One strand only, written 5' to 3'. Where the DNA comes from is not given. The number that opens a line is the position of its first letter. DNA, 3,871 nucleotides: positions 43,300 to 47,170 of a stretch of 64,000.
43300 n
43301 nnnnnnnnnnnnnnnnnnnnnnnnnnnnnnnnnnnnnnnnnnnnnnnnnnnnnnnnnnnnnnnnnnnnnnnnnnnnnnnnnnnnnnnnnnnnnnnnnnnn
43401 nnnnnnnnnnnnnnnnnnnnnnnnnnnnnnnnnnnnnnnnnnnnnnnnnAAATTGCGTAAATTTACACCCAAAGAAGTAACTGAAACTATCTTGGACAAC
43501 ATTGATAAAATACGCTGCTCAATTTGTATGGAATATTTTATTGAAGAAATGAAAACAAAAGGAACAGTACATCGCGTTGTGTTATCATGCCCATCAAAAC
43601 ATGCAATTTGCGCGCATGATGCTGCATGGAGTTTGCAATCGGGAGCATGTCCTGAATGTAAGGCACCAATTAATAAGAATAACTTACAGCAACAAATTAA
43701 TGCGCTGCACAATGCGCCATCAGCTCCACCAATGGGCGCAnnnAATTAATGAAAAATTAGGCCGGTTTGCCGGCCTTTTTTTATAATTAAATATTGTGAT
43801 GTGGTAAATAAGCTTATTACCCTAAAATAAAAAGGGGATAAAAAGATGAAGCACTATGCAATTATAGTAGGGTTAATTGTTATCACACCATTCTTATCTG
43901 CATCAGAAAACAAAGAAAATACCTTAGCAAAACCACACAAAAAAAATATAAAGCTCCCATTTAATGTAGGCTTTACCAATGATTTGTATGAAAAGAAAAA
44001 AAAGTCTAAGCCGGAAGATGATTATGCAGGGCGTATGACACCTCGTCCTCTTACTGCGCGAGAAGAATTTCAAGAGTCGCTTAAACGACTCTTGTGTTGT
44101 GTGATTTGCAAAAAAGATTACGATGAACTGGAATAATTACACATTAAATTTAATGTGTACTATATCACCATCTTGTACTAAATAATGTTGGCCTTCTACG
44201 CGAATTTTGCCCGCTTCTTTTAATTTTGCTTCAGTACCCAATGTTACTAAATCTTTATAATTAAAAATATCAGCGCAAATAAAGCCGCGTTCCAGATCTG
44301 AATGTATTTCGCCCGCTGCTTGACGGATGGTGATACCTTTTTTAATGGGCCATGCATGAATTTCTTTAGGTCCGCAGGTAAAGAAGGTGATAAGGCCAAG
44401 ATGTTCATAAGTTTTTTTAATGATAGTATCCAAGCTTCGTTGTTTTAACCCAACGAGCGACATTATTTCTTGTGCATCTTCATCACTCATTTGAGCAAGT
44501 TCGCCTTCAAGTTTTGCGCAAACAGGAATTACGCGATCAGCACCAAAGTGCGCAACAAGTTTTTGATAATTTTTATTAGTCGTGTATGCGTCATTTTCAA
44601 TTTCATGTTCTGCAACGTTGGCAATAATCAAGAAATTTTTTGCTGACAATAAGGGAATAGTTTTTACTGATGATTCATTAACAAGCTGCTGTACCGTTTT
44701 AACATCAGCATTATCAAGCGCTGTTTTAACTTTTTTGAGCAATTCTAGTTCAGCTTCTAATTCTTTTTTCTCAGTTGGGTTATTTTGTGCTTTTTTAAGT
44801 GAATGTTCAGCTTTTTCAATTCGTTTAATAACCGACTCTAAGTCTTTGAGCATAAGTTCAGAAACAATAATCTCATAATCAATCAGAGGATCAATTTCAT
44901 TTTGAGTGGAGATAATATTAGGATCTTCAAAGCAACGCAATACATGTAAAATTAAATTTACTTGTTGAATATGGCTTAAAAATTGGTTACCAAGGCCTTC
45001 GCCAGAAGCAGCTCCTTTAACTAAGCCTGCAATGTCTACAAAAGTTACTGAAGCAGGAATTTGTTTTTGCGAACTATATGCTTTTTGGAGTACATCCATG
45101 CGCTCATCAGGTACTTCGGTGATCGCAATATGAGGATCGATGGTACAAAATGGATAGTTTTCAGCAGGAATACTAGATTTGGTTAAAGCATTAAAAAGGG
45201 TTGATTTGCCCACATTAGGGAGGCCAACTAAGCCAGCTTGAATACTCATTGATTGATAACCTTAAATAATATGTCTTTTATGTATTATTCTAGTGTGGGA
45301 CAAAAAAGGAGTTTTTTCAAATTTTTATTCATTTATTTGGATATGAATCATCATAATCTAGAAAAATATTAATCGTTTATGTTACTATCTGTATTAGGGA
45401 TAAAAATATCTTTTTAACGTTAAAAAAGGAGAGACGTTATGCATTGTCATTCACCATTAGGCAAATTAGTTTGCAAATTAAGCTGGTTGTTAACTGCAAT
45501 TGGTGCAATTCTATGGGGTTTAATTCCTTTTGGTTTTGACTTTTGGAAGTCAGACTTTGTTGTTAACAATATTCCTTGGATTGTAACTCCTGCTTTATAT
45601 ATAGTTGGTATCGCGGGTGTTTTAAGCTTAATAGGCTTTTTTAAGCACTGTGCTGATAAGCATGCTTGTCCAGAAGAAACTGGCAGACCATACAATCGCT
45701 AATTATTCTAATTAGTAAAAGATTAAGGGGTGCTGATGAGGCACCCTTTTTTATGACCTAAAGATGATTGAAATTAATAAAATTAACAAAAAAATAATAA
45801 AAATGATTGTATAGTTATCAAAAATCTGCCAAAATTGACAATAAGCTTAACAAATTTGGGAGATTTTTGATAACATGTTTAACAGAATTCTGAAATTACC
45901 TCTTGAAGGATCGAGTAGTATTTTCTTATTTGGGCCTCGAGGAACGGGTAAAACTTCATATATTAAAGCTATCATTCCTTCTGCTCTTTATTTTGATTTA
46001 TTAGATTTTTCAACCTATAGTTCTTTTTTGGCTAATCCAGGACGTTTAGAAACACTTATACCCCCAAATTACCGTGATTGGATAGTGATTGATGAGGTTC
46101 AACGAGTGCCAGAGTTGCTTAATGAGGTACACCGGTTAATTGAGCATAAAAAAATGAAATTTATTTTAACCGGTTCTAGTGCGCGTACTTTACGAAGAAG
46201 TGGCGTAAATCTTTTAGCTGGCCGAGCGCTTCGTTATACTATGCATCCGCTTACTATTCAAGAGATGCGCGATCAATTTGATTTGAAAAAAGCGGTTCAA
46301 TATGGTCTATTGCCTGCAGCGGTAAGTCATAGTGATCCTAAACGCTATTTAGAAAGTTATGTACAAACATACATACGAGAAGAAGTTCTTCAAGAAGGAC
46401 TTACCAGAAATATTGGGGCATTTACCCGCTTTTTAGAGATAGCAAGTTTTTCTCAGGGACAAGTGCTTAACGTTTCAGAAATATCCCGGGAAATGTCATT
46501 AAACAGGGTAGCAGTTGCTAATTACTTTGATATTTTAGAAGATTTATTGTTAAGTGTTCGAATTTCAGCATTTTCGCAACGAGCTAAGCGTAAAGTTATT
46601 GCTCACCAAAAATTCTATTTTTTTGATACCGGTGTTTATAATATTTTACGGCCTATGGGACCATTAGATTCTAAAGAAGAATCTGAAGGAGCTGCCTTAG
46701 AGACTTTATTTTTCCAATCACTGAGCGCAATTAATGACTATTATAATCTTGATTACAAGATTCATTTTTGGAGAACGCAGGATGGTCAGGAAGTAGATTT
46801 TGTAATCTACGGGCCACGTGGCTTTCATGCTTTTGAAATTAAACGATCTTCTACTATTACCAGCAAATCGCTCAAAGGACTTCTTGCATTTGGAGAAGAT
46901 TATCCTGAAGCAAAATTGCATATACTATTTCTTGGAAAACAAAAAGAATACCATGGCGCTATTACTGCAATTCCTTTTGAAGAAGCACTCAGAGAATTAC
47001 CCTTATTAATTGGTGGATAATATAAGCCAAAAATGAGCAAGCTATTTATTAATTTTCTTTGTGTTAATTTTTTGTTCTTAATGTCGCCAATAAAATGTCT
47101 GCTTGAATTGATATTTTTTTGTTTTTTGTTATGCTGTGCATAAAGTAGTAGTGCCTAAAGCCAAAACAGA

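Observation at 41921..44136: Two adjacent RING-type zinc-finger proteins with a conserved C-x2-D variant of the sixth ligand, plus a possible truncated third copy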

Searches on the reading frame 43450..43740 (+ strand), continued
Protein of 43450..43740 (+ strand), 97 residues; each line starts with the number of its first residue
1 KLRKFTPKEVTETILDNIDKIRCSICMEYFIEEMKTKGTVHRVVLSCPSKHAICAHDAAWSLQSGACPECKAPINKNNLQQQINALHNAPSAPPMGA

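Call 75: search_protein_families(library=pfam, proteins=[P0016, P0019, P0023, P0036, P0017, P0018, P0013, P0026, P0008, P0011], max_evalue=0.001)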
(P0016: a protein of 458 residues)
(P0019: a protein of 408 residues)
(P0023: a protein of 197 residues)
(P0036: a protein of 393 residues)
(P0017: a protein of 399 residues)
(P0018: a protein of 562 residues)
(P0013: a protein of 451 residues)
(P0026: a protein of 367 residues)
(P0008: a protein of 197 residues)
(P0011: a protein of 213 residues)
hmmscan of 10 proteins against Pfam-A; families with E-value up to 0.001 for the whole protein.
P0016 (458 aa): 1 family
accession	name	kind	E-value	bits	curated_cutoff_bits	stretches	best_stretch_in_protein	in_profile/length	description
PF14447.12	Prok-RING_4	-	1.7e-05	25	27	1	416-445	14-44/46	Prokaryotic RING finger family 4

P0019 (408 aa): 0 families

P0023 (197 aa): 7 families
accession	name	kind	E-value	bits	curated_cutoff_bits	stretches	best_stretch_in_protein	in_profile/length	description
PF14447.12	Prok-RING_4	-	3e-07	30.7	27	1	151-180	13-44/46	Prokaryotic RING finger family 4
PF13920.12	zf-C3HC4_3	-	3.6e-07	30.3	27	1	153-177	19-47/49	Zinc finger, C3HC4 type (RING finger)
PF13445.12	zf-RING_UBOX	-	0.00012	22.4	25.2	1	124-164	1-33/39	RING-type zinc-finger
PF00097.31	zf-C3HC4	-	0.00015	22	21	1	124-172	1-40/40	Zinc finger, C3HC4 type (RING finger)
PF07295.17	DUF1451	-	0.00047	20.8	26.1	0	95-174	62-139/146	Zinc-ribbon containing domain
PF13923.12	zf-C3HC4_2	-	0.00056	20.1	27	0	146-172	10-40/40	Zinc finger, C3HC4 type (RING finger)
PF14634.12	zf-RING_5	-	0.00086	19.7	27.9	0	124-173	2-42/43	zinc-RING finger domain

P0036 (393 aa): 1 family
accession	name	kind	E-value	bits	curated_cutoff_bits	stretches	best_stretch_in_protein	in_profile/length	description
PF14447.12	Prok-RING_4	-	0.0001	22.5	27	0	349-377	16-44/46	Prokaryotic RING finger family 4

P0017 (399 aa): 2 families
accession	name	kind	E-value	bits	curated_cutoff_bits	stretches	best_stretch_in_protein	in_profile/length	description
PF13639.12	zf-RING_2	-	6.3e-05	23.6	27.3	1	327-379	2-44/44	Ring finger domain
PF00097.31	zf-C3HC4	-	0.00044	20.5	21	0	328-378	1-40/40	Zinc finger, C3HC4 type (RING finger)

P0018 (562 aa): 0 families

P0013 (451 aa): 6 families
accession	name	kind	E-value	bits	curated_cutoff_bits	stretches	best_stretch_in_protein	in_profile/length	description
PF15227.12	zf-C3HC4_4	-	3.4e-06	27.5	30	1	393-422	15-42/42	zinc finger of C3HC4-type, RING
PF24921.1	RING_XB3-XBAT31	-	5.3e-06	26.8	50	1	387-426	10-55/57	E3 ubiquitin-protein ligase XB3/XBAT31 RING finger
PF00097.31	zf-C3HC4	-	1.3e-05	25.4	21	1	389-422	12-40/40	Zinc finger, C3HC4 type (RING finger)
PF13920.12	zf-C3HC4_3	-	2e-05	24.8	27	1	388-427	14-47/49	Zinc finger, C3HC4 type (RING finger)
PF13639.12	zf-RING_2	-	3.1e-05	24.6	27.3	1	387-423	14-44/44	Ring finger domain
PF13445.12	zf-RING_UBOX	-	0.00016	22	25.2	1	390-420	13-39/39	RING-type zinc-finger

P0026 (367 aa): 11 families
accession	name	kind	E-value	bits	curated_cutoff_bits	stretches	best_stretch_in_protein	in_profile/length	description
PF13639.12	zf-RING_2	-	1.7e-12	47.8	27.3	2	209-255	2-44/44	Ring finger domain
PF13920.12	zf-C3HC4_3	-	6.3e-12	45.5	27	2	208-259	3-47/49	Zinc finger, C3HC4 type (RING finger)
PF13445.12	zf-RING_UBOX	-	1.2e-10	41.6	25.2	2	210-252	1-39/39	RING-type zinc-finger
PF00097.31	zf-C3HC4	-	1.8e-08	34.5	21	2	210-254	1-40/40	Zinc finger, C3HC4 type (RING finger)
PF14634.12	zf-RING_5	-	9e-08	32.4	27.9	0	209-255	1-42/43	zinc-RING finger domain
PF24921.1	RING_XB3-XBAT31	-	1.1e-07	32.2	50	1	210-258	2-55/57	E3 ubiquitin-protein ligase XB3/XBAT31 RING finger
PF14570.12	zf-RING_4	-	6.6e-07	29.5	27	1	316-345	19-46/48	RING/Ubox like zinc-binding domain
PF14447.12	Prok-RING_4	-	1.8e-05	24.9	27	0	309-348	8-42/46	Prokaryotic RING finger family 4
PF15227.12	zf-C3HC4_4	-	2.8e-05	24.6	30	0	210-254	1-42/42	zinc finger of C3HC4-type, RING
PF05290.17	Baculo_IE-1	-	3.5e-05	24.2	33.1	0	209-256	82-129/141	Baculovirus immediate-early protein (IE-0)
PF13923.12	zf-C3HC4_2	-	0.00013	22.2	27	0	209-254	1-40/40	Zinc finger, C3HC4 type (RING finger)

P0008 (197 aa): 0 families

P0011 (213 aa): 0 families

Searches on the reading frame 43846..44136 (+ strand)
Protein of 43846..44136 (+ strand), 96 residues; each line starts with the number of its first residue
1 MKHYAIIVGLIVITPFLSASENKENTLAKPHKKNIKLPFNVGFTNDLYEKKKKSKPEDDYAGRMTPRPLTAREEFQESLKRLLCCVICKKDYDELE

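Call 3: search_protein_families(library=pfam, proteins=[window:43846-44136:+], max_evalue=10)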
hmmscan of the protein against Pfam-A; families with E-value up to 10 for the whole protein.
window:43846-44136:+ (96 aa): 1 family
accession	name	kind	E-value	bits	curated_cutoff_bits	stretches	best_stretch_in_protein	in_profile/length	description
PF25420.1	zf-C2H2_ZN292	-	0.091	13.2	27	1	74-91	3-20/33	ZN292-like C2H2 zinc finger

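Call 63: search_protein_families(library=ncbifam, proteins=[window:43846-44136:+], max_evalue=1)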
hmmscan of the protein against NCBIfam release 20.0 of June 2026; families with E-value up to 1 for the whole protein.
window:43846-44136:+ (96 aa): 0 families

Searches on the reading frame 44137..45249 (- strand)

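Call 64: search_protein_families(library=pfam, proteins=[window:44137-45249:-], max_evalue=0.001)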
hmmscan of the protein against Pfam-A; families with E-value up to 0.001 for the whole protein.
window:44137-45249:- (370 aa): 3 families
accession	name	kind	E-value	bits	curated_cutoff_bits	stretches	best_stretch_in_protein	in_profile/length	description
PF06071.19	YchF-GTPase_C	-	7.6e-36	122.5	27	1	286-369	1-84/84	Protein of unknown function (DUF933)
PF01926.29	MMR_HSR1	-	3.2e-21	76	21.9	1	5-113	2-90/113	50S ribosome-binding GTPase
PF02421.24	FeoB_N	-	1.4e-07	31.6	27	1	5-53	3-51/156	Ferrous iron transport protein B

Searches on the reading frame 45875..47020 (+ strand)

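Call 64: search_protein_families(library=pfam, proteins=[window:45875-47020:+], max_evalue=0.001)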
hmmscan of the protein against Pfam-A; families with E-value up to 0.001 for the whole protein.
window:45875-47020:+ (381 aa): 4 families
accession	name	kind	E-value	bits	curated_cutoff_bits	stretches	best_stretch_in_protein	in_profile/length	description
PF13635.12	DUF4143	-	2.1e-31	109.3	28.1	1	170-325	3-160/160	Domain of unknown function (DUF4143)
PF13173.12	AAA_14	-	3.6e-22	79.2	27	1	16-131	5-128/129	AAA domain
PF13401.12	AAA_22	-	1e-06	29.5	27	0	68-101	86-123/130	AAA domain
PF01637.24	ATPase_2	-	0.00025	21.4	33.2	0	13-35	20-42/225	ATPase domain predominantly from Archaea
